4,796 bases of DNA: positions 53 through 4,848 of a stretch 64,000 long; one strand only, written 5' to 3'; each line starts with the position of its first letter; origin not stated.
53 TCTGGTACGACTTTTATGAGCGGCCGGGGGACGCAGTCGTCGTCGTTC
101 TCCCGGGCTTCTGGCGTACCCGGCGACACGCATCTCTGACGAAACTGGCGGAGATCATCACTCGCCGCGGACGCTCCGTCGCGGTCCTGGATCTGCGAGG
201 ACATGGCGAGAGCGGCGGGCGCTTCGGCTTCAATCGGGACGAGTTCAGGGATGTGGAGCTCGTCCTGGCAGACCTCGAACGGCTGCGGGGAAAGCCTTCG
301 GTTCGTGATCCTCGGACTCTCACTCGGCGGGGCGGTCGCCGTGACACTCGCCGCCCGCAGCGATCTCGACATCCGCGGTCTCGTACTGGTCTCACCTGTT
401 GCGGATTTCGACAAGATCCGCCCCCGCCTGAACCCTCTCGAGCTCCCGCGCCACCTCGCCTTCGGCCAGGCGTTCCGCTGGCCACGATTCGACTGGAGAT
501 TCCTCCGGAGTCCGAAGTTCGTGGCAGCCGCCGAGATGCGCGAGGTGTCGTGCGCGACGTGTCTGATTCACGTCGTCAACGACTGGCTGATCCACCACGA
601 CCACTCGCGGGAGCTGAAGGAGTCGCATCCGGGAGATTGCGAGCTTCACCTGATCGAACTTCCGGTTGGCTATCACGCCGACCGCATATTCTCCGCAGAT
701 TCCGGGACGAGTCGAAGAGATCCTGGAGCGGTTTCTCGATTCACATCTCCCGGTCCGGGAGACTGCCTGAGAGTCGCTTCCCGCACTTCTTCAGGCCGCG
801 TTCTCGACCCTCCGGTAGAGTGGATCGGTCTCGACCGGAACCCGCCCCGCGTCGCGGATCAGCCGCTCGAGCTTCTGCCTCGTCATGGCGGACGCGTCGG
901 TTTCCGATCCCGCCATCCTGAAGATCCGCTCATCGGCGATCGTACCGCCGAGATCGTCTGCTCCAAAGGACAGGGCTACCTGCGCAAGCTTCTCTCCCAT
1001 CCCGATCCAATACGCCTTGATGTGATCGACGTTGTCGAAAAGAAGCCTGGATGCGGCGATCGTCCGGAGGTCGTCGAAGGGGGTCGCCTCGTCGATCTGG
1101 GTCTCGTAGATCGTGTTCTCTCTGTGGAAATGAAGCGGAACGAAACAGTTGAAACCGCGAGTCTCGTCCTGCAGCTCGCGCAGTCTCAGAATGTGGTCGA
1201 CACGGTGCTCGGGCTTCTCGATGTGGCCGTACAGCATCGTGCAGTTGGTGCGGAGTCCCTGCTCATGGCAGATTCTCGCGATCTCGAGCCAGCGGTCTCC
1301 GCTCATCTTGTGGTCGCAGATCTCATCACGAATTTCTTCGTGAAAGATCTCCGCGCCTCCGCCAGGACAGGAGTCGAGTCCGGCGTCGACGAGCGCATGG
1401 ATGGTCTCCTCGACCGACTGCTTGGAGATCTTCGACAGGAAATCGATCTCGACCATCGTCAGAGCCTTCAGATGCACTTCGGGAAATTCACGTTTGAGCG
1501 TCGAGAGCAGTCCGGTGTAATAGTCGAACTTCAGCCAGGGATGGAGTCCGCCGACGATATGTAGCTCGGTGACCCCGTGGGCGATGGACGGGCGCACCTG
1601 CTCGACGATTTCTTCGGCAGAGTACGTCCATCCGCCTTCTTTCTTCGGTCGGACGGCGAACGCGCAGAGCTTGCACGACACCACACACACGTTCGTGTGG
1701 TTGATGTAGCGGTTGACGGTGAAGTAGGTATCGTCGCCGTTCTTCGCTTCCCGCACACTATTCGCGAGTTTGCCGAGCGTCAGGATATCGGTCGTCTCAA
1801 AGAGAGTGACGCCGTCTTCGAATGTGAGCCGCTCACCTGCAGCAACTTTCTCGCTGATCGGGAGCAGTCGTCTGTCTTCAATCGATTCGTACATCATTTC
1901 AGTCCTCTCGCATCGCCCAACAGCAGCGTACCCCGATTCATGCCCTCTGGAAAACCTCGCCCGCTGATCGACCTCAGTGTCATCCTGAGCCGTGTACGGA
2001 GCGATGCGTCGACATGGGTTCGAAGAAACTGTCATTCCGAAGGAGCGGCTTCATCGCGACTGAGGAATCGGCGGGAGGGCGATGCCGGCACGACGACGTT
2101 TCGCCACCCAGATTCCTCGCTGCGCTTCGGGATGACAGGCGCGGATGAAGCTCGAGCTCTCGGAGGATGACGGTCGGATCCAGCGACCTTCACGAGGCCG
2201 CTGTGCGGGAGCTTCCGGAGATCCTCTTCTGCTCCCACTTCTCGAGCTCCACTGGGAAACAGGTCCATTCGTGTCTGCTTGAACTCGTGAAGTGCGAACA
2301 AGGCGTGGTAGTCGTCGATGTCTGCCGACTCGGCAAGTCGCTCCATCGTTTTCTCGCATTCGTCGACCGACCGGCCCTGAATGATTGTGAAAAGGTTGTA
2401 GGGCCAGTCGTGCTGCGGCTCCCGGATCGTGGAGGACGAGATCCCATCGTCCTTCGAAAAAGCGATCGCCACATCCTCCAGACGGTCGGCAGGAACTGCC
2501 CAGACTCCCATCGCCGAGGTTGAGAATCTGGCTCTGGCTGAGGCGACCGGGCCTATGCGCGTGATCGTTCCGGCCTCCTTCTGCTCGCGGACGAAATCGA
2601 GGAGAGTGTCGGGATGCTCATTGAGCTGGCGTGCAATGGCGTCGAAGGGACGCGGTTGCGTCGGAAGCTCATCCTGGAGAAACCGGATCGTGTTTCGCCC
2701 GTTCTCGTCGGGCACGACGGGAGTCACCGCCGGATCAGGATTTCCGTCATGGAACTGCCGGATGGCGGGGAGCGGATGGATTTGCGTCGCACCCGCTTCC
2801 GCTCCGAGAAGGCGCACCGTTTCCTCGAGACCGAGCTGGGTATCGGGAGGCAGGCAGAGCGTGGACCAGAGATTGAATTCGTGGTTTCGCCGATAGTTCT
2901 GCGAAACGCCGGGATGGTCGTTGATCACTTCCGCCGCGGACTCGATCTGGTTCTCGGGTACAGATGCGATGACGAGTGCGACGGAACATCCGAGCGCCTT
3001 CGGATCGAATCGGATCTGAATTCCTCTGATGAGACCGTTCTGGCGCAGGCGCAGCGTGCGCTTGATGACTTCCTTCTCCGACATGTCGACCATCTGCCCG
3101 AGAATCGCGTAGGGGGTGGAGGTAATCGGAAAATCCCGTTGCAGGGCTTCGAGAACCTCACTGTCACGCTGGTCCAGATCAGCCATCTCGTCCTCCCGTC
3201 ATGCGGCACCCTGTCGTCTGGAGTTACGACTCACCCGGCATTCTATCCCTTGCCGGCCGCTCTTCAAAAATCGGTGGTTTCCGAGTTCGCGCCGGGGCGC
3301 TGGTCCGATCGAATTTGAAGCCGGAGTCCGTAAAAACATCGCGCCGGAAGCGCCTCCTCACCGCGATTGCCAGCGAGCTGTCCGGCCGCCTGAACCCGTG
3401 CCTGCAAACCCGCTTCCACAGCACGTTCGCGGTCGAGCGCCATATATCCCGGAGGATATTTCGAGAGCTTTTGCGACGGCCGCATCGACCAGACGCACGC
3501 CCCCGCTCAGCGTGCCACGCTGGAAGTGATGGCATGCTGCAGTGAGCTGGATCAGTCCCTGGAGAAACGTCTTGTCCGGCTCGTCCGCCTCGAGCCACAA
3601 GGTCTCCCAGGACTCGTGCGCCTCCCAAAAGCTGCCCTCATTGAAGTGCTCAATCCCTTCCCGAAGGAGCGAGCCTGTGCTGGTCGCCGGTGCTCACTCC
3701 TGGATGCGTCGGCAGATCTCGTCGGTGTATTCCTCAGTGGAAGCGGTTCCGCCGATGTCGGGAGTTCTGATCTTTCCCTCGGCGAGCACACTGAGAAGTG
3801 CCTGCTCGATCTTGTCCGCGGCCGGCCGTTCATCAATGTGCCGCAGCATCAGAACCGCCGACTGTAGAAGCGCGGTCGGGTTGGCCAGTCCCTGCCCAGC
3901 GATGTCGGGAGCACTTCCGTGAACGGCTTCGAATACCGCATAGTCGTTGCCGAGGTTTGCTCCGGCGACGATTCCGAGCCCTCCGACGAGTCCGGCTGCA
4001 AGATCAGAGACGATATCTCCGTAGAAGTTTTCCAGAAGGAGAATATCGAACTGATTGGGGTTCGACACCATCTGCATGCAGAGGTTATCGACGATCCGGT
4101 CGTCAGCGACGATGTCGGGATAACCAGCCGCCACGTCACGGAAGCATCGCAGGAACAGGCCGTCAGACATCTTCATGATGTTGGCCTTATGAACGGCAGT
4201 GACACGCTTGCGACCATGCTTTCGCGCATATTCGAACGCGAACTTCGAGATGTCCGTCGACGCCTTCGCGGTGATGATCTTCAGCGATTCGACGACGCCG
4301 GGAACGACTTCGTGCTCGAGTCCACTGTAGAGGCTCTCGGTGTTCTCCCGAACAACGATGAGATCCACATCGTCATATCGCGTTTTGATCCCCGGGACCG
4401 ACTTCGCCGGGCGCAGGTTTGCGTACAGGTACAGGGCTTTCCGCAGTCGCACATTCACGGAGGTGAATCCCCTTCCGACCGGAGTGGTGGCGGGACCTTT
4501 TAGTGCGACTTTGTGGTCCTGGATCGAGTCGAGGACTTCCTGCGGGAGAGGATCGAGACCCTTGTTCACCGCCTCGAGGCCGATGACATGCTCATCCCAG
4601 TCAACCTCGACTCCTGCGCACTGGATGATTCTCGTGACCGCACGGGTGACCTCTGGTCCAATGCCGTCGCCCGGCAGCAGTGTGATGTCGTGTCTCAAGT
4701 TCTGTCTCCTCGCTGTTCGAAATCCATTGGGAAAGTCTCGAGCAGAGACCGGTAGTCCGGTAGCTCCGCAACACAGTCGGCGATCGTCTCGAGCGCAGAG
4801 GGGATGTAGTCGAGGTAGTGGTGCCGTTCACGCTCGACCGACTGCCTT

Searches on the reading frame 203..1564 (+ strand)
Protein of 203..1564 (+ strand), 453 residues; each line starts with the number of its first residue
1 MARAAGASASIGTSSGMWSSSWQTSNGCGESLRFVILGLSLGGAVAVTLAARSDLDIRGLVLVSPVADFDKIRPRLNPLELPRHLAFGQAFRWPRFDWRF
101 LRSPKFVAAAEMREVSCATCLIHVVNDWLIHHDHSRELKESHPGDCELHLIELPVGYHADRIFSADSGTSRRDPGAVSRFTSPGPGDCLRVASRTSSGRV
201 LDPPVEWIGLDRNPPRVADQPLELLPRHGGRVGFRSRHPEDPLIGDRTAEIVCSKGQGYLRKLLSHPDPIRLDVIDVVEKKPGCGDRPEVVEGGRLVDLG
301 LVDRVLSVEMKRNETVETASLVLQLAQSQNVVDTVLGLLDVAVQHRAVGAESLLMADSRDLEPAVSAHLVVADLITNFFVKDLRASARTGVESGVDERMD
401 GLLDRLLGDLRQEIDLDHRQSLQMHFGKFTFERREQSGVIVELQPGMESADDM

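Call 39: search_protein_families(library=pfam, proteins=[window:203-1564:+], max_evalue=0.00001)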
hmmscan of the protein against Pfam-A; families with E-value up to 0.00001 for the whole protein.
window:203-1564:+ (453 aa): 1 family
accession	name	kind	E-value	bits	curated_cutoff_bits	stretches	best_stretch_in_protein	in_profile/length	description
PF12146.15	Hydrolase_4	-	1.6e-06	28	27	0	32-71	76-115/239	Serine aminopeptidase, S33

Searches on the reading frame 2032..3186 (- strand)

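Call 39: search_protein_families(library=pfam, proteins=[window:2032-3186:-], max_evalue=0.00001)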
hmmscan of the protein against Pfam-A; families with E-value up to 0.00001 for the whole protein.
window:2032-3186:- (384 aa): 3 families
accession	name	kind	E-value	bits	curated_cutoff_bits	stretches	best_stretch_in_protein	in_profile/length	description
PF17805.7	AsnC_trans_reg2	-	8.1e-35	119.3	27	2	221-303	4-86/86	AsnC-like ligand binding domain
PF22451.2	NirdL-like_HTH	-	4e-24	84.4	27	2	8-54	1-47/47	Siroheme decarboxylase NirDL-like HTH domain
PF13404.12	HTH_AsnC-type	-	6.5e-07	29.5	27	1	4-48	1-42/42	AsnC-type helix-turn-helix domain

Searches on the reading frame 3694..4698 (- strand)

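Call 39: search_protein_families(library=pfam, proteins=[window:3694-4698:-], max_evalue=0.00001)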
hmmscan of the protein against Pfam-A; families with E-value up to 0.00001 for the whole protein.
window:3694-4698:- (334 aa): 1 family
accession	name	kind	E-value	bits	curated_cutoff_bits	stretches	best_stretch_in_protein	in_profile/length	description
PF00180.25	Iso_dh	-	1.8e-101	340.3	27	1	5-328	2-348/348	Isocitrate/isopropylmalate dehydrogenase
